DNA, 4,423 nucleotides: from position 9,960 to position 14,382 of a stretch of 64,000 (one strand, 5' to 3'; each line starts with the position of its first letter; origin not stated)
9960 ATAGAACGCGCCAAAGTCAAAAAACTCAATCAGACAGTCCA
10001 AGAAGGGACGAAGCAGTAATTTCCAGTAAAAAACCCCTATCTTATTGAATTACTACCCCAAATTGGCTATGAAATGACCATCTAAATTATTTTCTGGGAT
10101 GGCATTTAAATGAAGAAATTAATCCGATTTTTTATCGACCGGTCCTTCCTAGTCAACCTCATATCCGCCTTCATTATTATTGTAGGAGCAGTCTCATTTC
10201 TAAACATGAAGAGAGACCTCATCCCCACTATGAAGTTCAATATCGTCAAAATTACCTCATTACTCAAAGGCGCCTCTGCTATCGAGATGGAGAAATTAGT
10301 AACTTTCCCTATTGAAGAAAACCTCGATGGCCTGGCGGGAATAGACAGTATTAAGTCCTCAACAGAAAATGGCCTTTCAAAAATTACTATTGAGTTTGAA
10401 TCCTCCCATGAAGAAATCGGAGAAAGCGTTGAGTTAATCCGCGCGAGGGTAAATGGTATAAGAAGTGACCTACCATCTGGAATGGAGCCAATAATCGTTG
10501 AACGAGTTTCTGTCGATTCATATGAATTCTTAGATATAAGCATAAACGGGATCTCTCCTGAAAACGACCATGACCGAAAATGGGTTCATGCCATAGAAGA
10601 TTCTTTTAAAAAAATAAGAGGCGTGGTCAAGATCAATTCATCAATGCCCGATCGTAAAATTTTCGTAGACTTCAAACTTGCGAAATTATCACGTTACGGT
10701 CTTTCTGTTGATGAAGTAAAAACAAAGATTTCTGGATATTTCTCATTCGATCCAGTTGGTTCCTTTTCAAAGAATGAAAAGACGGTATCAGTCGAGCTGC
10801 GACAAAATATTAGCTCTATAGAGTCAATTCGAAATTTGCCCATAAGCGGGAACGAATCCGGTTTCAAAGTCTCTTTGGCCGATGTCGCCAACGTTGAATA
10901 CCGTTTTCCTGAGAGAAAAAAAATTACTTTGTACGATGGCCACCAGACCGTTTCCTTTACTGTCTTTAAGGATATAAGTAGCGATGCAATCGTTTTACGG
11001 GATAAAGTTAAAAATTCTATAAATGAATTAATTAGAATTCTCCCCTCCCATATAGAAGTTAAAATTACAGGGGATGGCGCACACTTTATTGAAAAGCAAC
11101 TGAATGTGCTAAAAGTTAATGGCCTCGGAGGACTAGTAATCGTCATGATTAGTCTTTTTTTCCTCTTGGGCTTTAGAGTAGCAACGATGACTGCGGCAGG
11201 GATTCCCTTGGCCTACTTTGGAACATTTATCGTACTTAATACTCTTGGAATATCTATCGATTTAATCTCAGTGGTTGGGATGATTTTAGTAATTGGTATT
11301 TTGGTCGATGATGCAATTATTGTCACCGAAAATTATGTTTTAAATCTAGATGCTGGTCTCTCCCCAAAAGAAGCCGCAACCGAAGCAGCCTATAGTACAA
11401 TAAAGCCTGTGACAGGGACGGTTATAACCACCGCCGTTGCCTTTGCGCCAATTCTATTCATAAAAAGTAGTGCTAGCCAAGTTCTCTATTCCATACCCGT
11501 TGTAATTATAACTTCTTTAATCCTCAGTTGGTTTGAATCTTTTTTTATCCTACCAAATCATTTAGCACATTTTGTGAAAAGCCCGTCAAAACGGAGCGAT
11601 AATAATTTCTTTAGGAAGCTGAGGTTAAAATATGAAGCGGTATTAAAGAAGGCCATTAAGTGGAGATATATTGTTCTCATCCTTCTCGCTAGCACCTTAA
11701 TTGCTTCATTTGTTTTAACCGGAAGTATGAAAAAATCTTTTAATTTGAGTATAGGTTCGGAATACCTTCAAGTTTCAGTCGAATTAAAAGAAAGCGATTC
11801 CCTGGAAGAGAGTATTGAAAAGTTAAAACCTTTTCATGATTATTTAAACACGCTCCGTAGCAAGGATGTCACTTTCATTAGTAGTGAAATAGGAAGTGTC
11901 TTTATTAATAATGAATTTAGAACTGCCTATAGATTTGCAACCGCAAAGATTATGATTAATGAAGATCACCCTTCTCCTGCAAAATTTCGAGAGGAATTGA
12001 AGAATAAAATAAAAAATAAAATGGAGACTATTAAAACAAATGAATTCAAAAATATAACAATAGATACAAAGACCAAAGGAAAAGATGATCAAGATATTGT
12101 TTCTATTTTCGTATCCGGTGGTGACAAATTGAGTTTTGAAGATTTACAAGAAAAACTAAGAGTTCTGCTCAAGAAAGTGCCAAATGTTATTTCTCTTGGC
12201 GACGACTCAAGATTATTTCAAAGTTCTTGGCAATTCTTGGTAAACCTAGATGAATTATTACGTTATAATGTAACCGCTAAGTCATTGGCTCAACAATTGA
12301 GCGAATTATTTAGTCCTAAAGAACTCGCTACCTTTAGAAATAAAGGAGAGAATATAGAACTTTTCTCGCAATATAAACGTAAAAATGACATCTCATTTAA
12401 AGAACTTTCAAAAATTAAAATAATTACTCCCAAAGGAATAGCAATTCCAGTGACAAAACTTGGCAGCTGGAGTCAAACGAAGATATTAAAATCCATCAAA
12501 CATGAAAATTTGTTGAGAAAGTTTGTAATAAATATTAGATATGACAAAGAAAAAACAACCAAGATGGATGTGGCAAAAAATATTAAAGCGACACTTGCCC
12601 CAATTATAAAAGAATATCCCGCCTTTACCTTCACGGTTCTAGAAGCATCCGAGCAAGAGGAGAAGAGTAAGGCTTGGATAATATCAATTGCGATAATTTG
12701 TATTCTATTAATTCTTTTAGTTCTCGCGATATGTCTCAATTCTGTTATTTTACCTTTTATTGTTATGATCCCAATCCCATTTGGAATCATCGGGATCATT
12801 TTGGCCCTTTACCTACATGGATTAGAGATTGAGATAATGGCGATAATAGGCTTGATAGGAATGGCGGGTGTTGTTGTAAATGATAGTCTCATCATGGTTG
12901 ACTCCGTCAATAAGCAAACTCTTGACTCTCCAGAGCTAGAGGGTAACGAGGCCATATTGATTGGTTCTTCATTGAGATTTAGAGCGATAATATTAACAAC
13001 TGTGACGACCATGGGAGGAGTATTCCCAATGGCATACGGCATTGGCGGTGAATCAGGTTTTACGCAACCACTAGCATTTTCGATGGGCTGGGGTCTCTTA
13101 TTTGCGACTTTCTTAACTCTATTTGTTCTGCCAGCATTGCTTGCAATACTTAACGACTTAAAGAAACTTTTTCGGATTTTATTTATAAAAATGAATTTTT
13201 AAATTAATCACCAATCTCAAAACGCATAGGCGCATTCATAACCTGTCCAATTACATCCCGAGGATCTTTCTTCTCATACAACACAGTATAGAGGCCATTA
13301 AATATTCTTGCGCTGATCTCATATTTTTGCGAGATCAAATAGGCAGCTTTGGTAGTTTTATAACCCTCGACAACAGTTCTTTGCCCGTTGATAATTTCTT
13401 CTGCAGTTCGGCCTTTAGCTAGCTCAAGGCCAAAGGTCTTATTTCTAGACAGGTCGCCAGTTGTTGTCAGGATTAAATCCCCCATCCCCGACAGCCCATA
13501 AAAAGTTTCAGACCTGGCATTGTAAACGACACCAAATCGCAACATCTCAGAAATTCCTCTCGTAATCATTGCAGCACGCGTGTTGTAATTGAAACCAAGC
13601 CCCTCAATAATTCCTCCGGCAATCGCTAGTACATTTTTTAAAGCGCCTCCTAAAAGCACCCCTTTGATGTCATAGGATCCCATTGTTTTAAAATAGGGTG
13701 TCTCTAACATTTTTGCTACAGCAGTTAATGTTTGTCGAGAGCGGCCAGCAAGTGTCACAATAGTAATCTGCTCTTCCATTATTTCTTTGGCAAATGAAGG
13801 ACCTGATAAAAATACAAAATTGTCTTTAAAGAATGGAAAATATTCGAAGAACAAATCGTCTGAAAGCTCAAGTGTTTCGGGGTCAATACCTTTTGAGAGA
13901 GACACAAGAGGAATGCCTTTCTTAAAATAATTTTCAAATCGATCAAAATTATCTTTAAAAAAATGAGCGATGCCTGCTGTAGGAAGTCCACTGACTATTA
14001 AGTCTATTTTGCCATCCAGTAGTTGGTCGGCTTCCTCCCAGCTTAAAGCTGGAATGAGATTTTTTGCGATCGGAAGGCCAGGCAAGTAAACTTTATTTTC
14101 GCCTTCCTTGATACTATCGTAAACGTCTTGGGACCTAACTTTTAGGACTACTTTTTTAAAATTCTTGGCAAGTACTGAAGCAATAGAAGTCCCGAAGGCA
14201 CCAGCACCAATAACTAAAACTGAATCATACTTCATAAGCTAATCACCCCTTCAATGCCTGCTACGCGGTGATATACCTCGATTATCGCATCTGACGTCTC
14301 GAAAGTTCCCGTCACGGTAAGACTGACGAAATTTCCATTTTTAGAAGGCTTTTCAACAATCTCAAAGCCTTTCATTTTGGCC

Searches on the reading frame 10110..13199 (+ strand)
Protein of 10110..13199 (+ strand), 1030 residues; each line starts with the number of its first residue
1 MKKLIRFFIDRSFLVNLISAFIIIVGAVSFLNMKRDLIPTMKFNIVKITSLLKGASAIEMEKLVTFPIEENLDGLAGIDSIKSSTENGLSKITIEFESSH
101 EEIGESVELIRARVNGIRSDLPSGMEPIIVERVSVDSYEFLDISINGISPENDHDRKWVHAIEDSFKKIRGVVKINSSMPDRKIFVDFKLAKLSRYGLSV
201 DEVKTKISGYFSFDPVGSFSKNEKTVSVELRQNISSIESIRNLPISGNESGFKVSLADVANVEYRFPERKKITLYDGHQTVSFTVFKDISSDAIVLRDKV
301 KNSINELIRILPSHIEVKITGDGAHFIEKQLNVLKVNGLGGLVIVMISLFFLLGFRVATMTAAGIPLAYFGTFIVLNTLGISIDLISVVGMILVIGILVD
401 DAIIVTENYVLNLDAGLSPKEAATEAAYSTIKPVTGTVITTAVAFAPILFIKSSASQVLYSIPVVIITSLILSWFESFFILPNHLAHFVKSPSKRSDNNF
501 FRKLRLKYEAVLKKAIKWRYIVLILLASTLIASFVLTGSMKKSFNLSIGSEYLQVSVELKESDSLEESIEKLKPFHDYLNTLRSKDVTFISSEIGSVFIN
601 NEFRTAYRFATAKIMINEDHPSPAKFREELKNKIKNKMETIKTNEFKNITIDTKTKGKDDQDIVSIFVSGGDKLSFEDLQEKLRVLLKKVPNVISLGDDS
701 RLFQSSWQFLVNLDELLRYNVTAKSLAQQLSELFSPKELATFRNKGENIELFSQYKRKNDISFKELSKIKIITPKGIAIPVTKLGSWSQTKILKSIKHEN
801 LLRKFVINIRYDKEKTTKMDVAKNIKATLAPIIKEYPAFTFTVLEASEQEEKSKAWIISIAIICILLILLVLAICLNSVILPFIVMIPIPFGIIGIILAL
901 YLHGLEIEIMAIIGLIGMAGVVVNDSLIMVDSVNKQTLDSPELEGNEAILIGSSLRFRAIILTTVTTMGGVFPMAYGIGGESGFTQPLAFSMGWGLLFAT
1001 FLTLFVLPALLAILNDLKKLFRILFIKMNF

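Call 110: search_protein_families(library=pfam, max_evalue=0.001, proteins=[window:10110-13199:+])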
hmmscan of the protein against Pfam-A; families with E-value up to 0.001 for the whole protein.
window:10110-13199:+ (1030 aa): 2 families
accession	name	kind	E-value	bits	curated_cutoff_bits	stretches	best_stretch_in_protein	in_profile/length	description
PF00873.25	ACR_tran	-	2.6e-160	535.7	28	1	5-1013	2-1019/1021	AcrB/AcrD/AcrF family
PF02355.23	SecD_SecF_C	-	1.4e-07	31.5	20.5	1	858-1014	35-186/189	Protein export membrane protein SecD/SecF, C-terminal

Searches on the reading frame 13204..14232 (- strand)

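Call 110: search_protein_families(library=pfam, max_evalue=0.001, proteins=[window:13204-14232:-])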
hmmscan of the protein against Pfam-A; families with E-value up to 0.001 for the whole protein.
window:13204-14232:- (342 aa): 4 families
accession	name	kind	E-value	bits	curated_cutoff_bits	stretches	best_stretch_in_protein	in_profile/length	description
PF07479.19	NAD_Gly3P_dh_C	-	3.7e-49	167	25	1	188-328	1-141/142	NAD-dependent glycerol-3-phosphate dehydrogenase C-terminus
PF01210.29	NAD_Gly3P_dh_N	-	6.7e-26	91.6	23.1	1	5-167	2-156/158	NAD-dependent glycerol-3-phosphate dehydrogenase N-terminus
PF20618.3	GPD_NAD_C_bact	-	1.7e-18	67.3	27.6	1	248-312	1-64/66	Bacterial GPD, NAD-dependent C-terminal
PF02558.23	ApbA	-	6.9e-05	22.9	22.2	1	5-80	1-71/150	Ketopantoate reductase PanE/ApbA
